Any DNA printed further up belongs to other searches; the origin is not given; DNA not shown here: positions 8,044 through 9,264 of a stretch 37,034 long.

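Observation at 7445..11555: Translationally coupled five-gene operon pairing a FabH-like condensing enzyme with two oxidative-iron enzyme folds in an archaeal context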

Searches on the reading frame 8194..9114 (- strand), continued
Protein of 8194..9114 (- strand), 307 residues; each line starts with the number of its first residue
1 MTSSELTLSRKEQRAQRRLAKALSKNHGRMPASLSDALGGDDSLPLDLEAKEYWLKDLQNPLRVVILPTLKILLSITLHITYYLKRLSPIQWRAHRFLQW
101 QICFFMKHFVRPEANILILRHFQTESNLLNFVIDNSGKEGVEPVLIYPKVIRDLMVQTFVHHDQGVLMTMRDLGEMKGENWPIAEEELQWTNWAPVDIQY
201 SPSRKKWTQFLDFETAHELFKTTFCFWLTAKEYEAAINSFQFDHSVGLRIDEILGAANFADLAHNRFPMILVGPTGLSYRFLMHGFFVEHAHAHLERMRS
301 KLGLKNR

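Call 26: find_homologous_proteins(query=A2, max_evalue=0.00001)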
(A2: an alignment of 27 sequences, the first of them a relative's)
Query A2 (27 sequences) (313 aa, profile of the alignment): 606 proteins with E <= 0.00001 among 8000 candidates; the best 120 are listed.
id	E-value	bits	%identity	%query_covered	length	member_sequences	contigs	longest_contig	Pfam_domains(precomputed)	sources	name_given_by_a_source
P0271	1.6e-109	383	53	92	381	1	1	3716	PF22523.2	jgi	-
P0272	8.4e-102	358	33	89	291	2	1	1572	PF22523.2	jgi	jgi:hypothetical protein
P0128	8.2e-100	352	100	100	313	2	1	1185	PF22523.2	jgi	jgi:hypothetical protein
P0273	1.7e-99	351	88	93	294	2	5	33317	PF22523.2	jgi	jgi:hypothetical protein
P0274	2.7e-98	347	73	92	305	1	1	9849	PF22523.2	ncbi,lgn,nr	ncbi:MAG: hypothetical protein SVX43_00610 [Cyanobacteriota bacterium]|nr:hypothetical protein [Cyan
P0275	7.5e-98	345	75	89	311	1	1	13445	PF22523.2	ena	-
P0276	7.7e-98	345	75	89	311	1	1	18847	PF22523.2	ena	-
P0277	8.1e-98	345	75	89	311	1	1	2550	PF22523.2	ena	-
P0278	9.7e-98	345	75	89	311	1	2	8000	PF22523.2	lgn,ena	-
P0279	1.0e-97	345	76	89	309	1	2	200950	PF22523.2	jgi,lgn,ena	jgi:hypothetical protein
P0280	1.2e-97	344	74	89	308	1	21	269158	PF22523.2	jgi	jgi:hypothetical protein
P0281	1.4e-97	344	75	89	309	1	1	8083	PF22523.2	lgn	-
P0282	1.7e-97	344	62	92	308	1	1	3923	PF22523.2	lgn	-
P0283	2.2e-97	344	69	90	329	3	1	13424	PF22523.2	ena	-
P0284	2.3e-97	344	73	90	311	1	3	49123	PF22523.2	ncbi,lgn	ncbi:MAG: hypothetical protein Fur006_43490 [Coleofasciculaceae cyanobacterium]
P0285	3.1e-97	343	28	86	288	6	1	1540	PF22523.2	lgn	-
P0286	3.8e-97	343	71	89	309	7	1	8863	PF22523.2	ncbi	ncbi:MAG: DUF6999 family protein [Spirulinaceae cyanobacterium]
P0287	3.8e-97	343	28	86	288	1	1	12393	PF22523.2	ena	-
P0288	4.0e-97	343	76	90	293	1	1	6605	PF22523.2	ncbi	ncbi:MAG: hypothetical protein AAF383_17245 [Cyanobacteria bacterium P01_A01_bin.83]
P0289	4.5e-97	343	37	88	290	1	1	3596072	PF22523.2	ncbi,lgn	-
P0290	5.4e-97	342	30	74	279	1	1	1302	PF22523.2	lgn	-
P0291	8.2e-97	342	68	91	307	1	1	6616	PF22523.2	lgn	-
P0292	1.3e-96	341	75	91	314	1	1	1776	PF22523.2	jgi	-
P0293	1.7e-96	341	71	90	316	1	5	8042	PF22523.2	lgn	-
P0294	2.0e-96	340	64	90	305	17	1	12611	PF22523.2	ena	-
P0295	2.0e-96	340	70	92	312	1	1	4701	PF22523.2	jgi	jgi:hypothetical protein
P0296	2.2e-96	340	67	90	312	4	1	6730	PF22523.2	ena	-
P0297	2.3e-96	340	70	89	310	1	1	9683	PF22523.2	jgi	jgi:hypothetical protein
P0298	2.3e-96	340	71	91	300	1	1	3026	PF22523.2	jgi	jgi:hypothetical protein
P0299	2.7e-96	340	70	91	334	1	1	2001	PF22523.2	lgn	-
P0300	3.1e-96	340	74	89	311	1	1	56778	PF22523.2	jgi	jgi:hypothetical protein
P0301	3.3e-96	340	72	92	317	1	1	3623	PF22523.2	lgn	-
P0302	3.4e-96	340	72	96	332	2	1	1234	PF22523.2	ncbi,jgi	jgi:hypothetical protein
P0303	3.9e-96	340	77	88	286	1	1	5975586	PF22523.2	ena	-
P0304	4.1e-96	339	73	88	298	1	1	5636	PF22523.2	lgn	-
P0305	4.3e-96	339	76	90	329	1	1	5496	PF22523.2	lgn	-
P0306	4.4e-96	339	73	93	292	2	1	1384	PF22523.2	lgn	-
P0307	5.0e-96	339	74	93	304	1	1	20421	PF22523.2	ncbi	ncbi:MAG: hypothetical protein AAGE84_25925 [Cyanobacteria bacterium P01_G01_bin.39]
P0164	5.9e-96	339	26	90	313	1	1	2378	PF22523.2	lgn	-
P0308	7.2e-96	339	70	90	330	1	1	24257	PF22523.2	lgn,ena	-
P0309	7.3e-96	339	67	91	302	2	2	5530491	PF22523.2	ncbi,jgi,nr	ncbi:hypothetical protein OsccyDRAFT_0037 [Leptolyngbyaceae cyanobacterium JSC-12]|nr:hypothetical p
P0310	7.7e-96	339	68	99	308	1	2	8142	PF22523.2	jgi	jgi:hypothetical protein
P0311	8.1e-96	338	70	96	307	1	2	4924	PF22523.2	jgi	jgi:hypothetical protein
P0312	8.3e-96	338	63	92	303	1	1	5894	PF22523.2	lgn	-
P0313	8.5e-96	338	73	92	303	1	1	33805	PF22523.2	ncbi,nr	ncbi:MAG: hypothetical protein SW833_15080 [Cyanobacteriota bacterium]|nr:hypothetical protein [Cyan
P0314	9.6e-96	338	74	90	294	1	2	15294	PF22523.2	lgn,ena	-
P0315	9.9e-96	338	67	92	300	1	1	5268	PF22523.2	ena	-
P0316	1.1e-95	338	73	90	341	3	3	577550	PF22523.2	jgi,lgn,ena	jgi:hypothetical protein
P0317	1.2e-95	338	66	91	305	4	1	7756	PF22523.2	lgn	-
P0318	1.2e-95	338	72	91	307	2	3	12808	PF22523.2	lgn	-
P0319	1.3e-95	338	74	90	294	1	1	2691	PF22523.2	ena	-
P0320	1.4e-95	338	72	90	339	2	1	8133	PF22523.2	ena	-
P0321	1.5e-95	338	74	90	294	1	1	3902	PF22523.2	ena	-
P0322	1.9e-95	337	66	92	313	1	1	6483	PF22523.2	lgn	-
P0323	2.3e-95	337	71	95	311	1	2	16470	PF22523.2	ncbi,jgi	jgi:hypothetical protein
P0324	2.3e-95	337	67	90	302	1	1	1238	PF22523.2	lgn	-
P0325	2.6e-95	337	71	92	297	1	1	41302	PF22523.2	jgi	jgi:hypothetical protein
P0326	2.7e-95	337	63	96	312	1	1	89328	PF22523.2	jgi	jgi:hypothetical protein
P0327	2.8e-95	337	69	93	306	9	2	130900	PF22523.2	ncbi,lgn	-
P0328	2.9e-95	337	66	89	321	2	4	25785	PF22523.2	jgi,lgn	jgi:hypothetical protein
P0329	3.0e-95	337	74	90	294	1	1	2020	PF22523.2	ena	-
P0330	3.1e-95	337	76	90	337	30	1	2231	PF22523.2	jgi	jgi:hypothetical protein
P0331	3.2e-95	336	67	93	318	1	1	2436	PF22523.2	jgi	jgi:hypothetical protein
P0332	3.2e-95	336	26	88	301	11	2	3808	PF22523.2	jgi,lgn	jgi:hypothetical protein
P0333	3.3e-95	336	66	91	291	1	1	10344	PF22523.2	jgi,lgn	-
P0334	3.3e-95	336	73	96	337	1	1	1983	PF22523.2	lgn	-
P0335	3.3e-95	336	73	90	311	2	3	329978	PF22523.2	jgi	jgi:hypothetical protein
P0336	3.7e-95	336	77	91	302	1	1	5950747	PF22523.2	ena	-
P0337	4.0e-95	336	75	89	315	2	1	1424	PF22523.2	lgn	-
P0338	4.1e-95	336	74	90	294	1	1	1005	PF22523.2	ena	-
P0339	4.9e-95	336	71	98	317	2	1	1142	PF22523.2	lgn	-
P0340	5.0e-95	336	26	89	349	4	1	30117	PF22523.2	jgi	jgi:hypothetical protein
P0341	5.4e-95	336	73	95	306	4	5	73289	PF22523.2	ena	-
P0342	5.5e-95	336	74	89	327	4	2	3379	PF22523.2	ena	-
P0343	5.8e-95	336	68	90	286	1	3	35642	PF22523.2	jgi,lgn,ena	jgi:hypothetical protein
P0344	6.1e-95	336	68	94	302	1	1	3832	PF22523.2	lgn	-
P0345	6.1e-95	336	36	92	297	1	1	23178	PF22523.2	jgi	jgi:hypothetical protein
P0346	6.9e-95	335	37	91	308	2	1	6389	PF22523.2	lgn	-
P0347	7.1e-95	335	72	91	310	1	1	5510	PF22523.2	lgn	-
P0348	7.4e-95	335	75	90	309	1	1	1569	PF22523.2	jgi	jgi:hypothetical protein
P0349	7.6e-95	335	72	90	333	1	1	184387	PF22523.2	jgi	jgi:hypothetical protein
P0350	8.5e-95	335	68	89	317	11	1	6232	PF22523.2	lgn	-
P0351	9.9e-95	335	74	88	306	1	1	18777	PF22523.2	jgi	jgi:hypothetical protein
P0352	1.0e-94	335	27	86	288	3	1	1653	PF22523.2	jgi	jgi:hypothetical protein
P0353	1.1e-94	335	68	92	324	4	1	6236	PF22523.2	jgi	-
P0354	1.1e-94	335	73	89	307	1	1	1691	PF22523.2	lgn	-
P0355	1.2e-94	335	67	92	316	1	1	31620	PF22523.2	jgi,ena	jgi:hypothetical protein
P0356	1.2e-94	335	77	91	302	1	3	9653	PF22523.2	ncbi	ncbi:MAG: DUF6999 family protein [Xenococcaceae cyanobacterium]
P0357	1.2e-94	335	76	92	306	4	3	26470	PF22523.2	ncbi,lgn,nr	ncbi:MAG: hypothetical protein HC849_08355 [Oscillatoriales cyanobacterium RU_3_3]|nr:hypothetical p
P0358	1.3e-94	334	76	89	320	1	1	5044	PF22523.2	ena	-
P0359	1.5e-94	334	64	98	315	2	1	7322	PF22523.2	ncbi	ncbi:MAG TPA: hypothetical protein V6C88_03815 [Chroococcidiopsis sp.]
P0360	1.5e-94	334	69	90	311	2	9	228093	PF22523.2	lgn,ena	-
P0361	1.5e-94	334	63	92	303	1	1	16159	PF22523.2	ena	-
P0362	1.7e-94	334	75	92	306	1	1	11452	PF22523.2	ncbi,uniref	ncbi:hypothetical protein QT970_07975 [Microcoleus sp. herbarium8]|uniref:DUF6999 family protein n=1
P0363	1.7e-94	334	60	92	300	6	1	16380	PF22523.2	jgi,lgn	-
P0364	1.8e-94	334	75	90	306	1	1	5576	PF22523.2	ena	-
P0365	1.9e-94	334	63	90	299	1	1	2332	PF22523.2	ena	-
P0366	1.9e-94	334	29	86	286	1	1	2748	PF22523.2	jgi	jgi:hypothetical protein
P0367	2.1e-94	334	69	90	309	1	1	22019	PF22523.2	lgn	-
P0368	2.1e-94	334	65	98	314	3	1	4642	PF22523.2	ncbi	-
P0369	2.1e-94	334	69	91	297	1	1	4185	PF22523.2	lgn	-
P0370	2.1e-94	334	69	96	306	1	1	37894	PF22523.2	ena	-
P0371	2.3e-94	334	61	90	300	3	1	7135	PF22523.2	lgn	-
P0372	2.5e-94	334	62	93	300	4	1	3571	PF22523.2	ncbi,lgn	ncbi:MAG: hypothetical protein AAF622_18755 [Cyanobacteria bacterium P01_C01_bin.147]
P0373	2.6e-94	334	70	92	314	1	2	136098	PF22523.2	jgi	jgi:hypothetical protein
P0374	2.7e-94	333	70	98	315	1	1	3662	PF22523.2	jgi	jgi:hypothetical protein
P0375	2.7e-94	333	75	91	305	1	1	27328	PF22523.2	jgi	jgi:hypothetical protein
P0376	2.7e-94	333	74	91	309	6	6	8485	PF22523.2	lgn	-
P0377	2.8e-94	333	64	91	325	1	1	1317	PF22523.2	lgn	-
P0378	2.8e-94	333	70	91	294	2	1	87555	PF22523.2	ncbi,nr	ncbi:MAG: hypothetical protein KME16_25825 [Scytolyngbya sp. HA4215-MV1]|nr:hypothetical protein [Sc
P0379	2.8e-94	333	73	88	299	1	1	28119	PF22523.2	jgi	jgi:hypothetical protein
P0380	2.8e-94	333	72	90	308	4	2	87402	PF22523.2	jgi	jgi:hypothetical protein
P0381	2.9e-94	333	36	92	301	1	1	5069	PF22523.2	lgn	-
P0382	2.9e-94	333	72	91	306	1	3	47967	PF22523.2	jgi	jgi:hypothetical protein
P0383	2.9e-94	333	75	90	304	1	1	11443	PF22523.2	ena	-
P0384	2.9e-94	333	63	90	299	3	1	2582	PF22523.2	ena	-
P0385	3.1e-94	333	72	89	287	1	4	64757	PF22523.2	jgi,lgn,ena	-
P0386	3.4e-94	333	73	88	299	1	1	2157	PF22523.2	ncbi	ncbi:MAG: hypothetical protein AAFW67_10705 [Cyanobacteria bacterium J06638_38]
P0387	3.7e-94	333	70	91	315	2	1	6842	PF22523.2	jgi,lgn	jgi:hypothetical protein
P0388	3.8e-94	333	75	90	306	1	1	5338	PF22523.2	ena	-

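Call 27: find_encoding_contigs(protein=P0309, flank=8000, max_places=2)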
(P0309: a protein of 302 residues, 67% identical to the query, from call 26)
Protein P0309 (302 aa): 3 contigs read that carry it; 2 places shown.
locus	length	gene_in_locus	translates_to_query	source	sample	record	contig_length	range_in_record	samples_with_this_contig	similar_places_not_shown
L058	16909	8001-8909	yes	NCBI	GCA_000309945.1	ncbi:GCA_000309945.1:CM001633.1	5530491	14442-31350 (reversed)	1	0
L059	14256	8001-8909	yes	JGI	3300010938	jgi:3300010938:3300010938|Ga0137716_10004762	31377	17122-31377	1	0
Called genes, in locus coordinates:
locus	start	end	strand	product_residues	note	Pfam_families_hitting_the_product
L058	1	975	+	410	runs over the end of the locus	-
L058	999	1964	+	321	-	PF01073:3Beta_HSD, PF01370:Epimerase, PF02719:Polysacc_synt_2, PF04321:RmlD_sub_bind, PF05368:NmrA, PF13460:NAD_binding_10, PF16363:GDP_Man_Dehyd, PF07993:NAD_binding_4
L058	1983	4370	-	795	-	PF01590:GAF, PF13492:GAF_3 (faint), PF00512:HisKA, PF02518:HATPase_c, PF00072:Response_reg (weak)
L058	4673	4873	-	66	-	-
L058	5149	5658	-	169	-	-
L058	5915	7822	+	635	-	PF08541:ACP_syn_III_C, PF14518:Haem_oxygenas_2 (faint)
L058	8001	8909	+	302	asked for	PF22523:DUF6999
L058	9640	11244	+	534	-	-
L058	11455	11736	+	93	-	-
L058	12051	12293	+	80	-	PF04255:DUF433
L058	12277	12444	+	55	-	-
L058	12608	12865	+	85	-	-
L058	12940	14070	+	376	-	PF02163:Peptidase_M50, PF00571:CBS (faint)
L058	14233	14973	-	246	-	PF03811:Zn_ribbon_InsA, PF12759:HTH_Tnp_IS1, PF03400:DDE_Tnp_IS1, PF13610:DDE_Tnp_IS240 (weak)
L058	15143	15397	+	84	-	PF10985:DUF2805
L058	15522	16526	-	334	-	-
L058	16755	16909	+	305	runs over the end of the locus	PF01040:UbiA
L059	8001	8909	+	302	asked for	PF22523:DUF6999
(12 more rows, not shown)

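Call 28: find_encoding_contigs(protein=P0289, flank=8000, max_places=2)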
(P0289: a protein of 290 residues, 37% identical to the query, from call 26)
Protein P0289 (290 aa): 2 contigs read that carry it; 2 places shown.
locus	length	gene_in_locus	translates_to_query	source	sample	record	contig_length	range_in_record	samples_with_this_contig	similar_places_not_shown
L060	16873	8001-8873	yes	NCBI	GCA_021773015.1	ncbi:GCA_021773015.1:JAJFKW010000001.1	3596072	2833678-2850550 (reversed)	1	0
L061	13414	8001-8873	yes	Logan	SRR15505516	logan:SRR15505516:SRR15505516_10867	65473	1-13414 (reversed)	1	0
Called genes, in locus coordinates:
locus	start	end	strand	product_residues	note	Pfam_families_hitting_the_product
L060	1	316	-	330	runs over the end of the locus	-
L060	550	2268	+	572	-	PF02412:TSP_3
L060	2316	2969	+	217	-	-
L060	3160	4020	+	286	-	-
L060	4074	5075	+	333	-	PF02615:Ldh_2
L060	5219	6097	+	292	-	PF00487:FA_desaturase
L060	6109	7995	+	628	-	PF08541:ACP_syn_III_C, PF14518:Haem_oxygenas_2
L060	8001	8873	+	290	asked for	PF22523:DUF6999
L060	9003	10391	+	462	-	PF04116:FA_hydroxylase, PF14378:PAP2_3, PF01569:PAP2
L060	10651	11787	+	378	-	PF00155:Aminotran_1_2, PF00266:Aminotran_5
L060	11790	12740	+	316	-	PF02423:OCD_Mu_crystall, PF01488:Shikimate_DH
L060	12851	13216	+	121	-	PF25213:HVO_A0261_N (weak), PF01022:HTH_5, PF01047:MarR (weak), PF12802:MarR_2, PF12840:HTH_20, PF13412:HTH_24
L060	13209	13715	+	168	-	PF08327:AHSA1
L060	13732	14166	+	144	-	-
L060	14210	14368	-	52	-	-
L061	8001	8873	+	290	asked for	PF22523:DUF6999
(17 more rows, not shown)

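Call 29: find_encoding_contigs(protein=P0340, flank=8000, max_places=2)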
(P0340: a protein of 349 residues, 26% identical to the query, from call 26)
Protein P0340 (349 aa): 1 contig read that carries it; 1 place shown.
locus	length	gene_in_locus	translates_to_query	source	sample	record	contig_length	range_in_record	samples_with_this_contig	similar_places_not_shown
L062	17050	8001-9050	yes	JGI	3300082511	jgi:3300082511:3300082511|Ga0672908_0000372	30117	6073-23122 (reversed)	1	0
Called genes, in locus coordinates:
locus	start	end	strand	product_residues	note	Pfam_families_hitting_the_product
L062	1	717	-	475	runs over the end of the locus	PF12710:HAD, PF01553:Acyltransferase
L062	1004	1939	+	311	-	PF00126:HTH_1, PF03466:LysR_substrate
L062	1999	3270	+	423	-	PF00285:Citrate_synt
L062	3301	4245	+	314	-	PF08240:ADH_N, PF00107:ADH_zinc_N, PF13602:ADH_zinc_N_2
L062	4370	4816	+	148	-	PF03733:YccF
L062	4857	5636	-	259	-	PF01643:Acyl-ACP_TE, PF20791:Acyl-ACP_TE_C (weak)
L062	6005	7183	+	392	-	PF00108:Thiolase_N (weak), PF00109:ketoacyl-synt (weak), PF08541:ACP_syn_III_C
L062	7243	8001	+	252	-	PF14518:Haem_oxygenas_2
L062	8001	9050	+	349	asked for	PF22523:DUF6999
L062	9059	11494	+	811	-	PF03176:MMPL, PF02460:Patched (faint), PF12349:Sterol-sensing (weak), PF03176:MMPL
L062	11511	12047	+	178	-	PF04073:tRNA_edit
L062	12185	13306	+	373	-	PF02771:Acyl-CoA_dh_N, PF02770:Acyl-CoA_dh_M, PF00441:Acyl-CoA_dh_1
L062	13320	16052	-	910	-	PF13302:Acetyltransf_3, PF00583:Acetyltransf_1, PF13508:Acetyltransf_7, PF13673:Acetyltransf_10 (faint), PF02629:CoA_binding, PF13380:CoA_binding_2, PF13607:Succ_CoA_lig, PF13549:ATP-grasp_5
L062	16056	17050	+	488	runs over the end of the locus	PF04228:Zn_peptidase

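Call 31: find_encoding_contigs(protein=P0345, flank=8000, max_places=1)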
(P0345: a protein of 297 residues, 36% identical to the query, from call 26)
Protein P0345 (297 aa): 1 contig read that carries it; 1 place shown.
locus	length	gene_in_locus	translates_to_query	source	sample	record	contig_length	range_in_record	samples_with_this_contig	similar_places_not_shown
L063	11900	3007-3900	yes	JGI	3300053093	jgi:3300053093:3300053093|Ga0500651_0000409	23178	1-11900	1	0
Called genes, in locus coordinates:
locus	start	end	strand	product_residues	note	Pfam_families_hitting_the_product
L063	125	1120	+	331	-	PF00487:FA_desaturase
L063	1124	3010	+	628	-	PF08541:ACP_syn_III_C, PF14518:Haem_oxygenas_2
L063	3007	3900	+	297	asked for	PF22523:DUF6999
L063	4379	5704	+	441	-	PF00324:AA_permease, PF13520:AA_permease_2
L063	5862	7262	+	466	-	PF27052:Lysyl_endopep_N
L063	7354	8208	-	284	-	PF01842:ACT, PF00551:Formyl_trans_N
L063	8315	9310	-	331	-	PF00126:HTH_1, PF03466:LysR_substrate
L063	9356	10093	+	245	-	PF00106:adh_short, PF01370:Epimerase, PF08659:KR, PF13460:NAD_binding_10 (weak), PF13561:adh_short_C2, PF16363:GDP_Man_Dehyd (weak)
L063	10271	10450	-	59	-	-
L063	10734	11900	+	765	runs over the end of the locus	PF08267:Meth_synt_1, PF01717:Meth_synt_2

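Call 32: find_encoding_contigs(protein=P0287, flank=8000, max_places=1)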
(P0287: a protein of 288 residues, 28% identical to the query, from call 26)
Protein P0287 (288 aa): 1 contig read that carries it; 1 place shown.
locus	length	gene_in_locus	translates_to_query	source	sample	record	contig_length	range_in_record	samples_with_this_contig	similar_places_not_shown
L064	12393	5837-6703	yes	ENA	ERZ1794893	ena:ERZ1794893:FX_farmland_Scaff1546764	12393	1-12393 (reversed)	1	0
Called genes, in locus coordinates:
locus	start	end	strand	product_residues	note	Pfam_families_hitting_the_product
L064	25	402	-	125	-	PF05239:PRC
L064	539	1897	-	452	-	PF00202:Aminotran_3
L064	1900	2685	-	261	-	PF00072:Response_reg, PF04397:LytTR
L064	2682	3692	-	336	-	PF06580:His_kinase, PF02518:HATPase_c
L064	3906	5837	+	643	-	PF00108:Thiolase_N (weak), PF08541:ACP_syn_III_C, PF14518:Haem_oxygenas_2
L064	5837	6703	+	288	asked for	PF22523:DUF6999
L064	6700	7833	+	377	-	PF08240:ADH_N, PF00107:ADH_zinc_N, PF13602:ADH_zinc_N_2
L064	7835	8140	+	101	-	PF11196:DUF2834 (weak)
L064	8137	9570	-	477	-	PF01852:START (weak)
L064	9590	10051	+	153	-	PF01272:GreA_GreB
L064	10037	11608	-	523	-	PF00144:Beta-lactamase, PF11954:DUF3471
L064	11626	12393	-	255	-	?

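Call 52: predict_structure(alignment_id=A3)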
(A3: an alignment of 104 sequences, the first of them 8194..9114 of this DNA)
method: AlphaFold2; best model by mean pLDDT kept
length: 307 residues; sequences in the alignment: 104
mean_pLDDT: 88.3   pTM: 0.85
mean pLDDT of the five models: 88.3, 88.2, 86.5, 84.5, 83.6
residues with pLDDT >= 90: 179; 70-90: 116; 50-70: 8; < 50: 4
segments of 3 or more residues with pLDDT < 50: 1-3
pLDDT, mean of each block of 10 residues (from residue 1): 60 87 84 82 85 89 87 91 90 92 94 95 97 92 95 88 91 84 92 93 80 92 93 90 93 89 83 81 93 93 75
secondary structure, 60 per line:
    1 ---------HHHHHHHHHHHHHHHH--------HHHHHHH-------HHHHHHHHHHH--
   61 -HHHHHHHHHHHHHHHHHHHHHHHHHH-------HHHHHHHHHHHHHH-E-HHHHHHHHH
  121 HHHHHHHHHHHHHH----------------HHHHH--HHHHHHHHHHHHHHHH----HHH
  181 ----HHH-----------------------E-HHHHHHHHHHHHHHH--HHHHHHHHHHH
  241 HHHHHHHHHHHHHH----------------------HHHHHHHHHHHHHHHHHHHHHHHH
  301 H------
elements in order: H10-25 H34-40 H48-58 H62-87 H95-108 H112-134 H151-155 H158-173 H213-227 H230-254 H277-301

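Call 56: fold_search(model_id=the predicted structure, library=pdb)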
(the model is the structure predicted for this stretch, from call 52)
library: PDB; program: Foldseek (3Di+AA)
matches with E <= 10: 68; with E <= 0.001: 0
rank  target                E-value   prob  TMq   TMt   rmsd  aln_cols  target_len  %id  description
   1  6rxx_UB               7.1e-01  0.05  0.12  0.09  32.0       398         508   13  Cryo-EM structure of the 90S pre-ribosome (Kre33-Noc4) from Chaetomium thermophilum, state C, Poly-Ala (released 2019-08-14)
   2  6rxt_UB               7.1e-01  0.05  0.12  0.09  33.0       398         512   13  Cryo-EM structure of the 90S pre-ribosome (Kre33-Noc4) from Chaetomium thermophilum, state A (released 2019-08-14)
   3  9j3v_B                9.2e-01  0.08  0.14  0.16  18.3       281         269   11  Fe2+/Fe2+ PolF-L-isoleucine complex (released 2025-10-08)
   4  9prr_C                1.2e+00  0.08  0.14  0.16  18.5       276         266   13  X-ray crystal structure of Streptomyces cacaoi PolF in complex with iron and L-isoleucine (released 2025-10-15)
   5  3zv0_B                1.4e+00  0.06  0.15  0.14  21.6       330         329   10  Structure of the SHQ1P-CBF5P complex (released 2011-11-30)
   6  3zuz                  1.6e+00  0.04  0.14  0.14  21.2       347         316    9  Structure of Shq1p C-terminal domain (released 2011-11-30)
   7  3uah                  1.8e+00  0.06  0.15  0.15  21.2       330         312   11  Structure of the Shq1 specific domain from Saccharomyces cerevisiae (released 2011-12-14)
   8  9mri_F                1.9e+00  0.06  0.14  0.16  17.8       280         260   12  X-ray crystal structure of Streptomyces cacaoi PolF bound to Zn(II) (released 2025-10-22)
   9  9prr_E                1.9e+00  0.06  0.14  0.16  17.9       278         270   12  X-ray crystal structure of Streptomyces cacaoi PolF in complex with iron and L-isoleucine (released 2025-10-15)
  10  9b3t_H                2.3e+00  0.02  0.10  0.12  21.1       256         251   15  Octameric prenyltransferase domain of linkerless Fusicoccadiene synthase with C2 symmetry without associated cyclase d (released 2024-09-25)
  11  9j3v_A                2.4e+00  0.05  0.13  0.15  19.7       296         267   12  Fe2+/Fe2+ PolF-L-isoleucine complex (released 2025-10-08)
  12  9pj2_E                2.4e+00  0.05  0.14  0.16  18.2       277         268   11  Crystal structure of non-haem diiron azetidine synthase from Streptomyces cacaoi var. asoensis complexed with iron, L- (released 2025-12-24)
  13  9r10_A                2.4e+00  0.03  0.13  0.10  20.2       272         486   14  Cryo-EM structure of human MATE1 in complex with cimetidine (released 2025-11-05)
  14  9prr_F                2.8e+00  0.04  0.14  0.15  18.0       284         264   11  X-ray crystal structure of Streptomyces cacaoi PolF in complex with iron and L-isoleucine (released 2025-10-15)
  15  9mri_D                2.8e+00  0.04  0.14  0.15  18.7       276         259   14  X-ray crystal structure of Streptomyces cacaoi PolF bound to Zn(II) (released 2025-10-22)
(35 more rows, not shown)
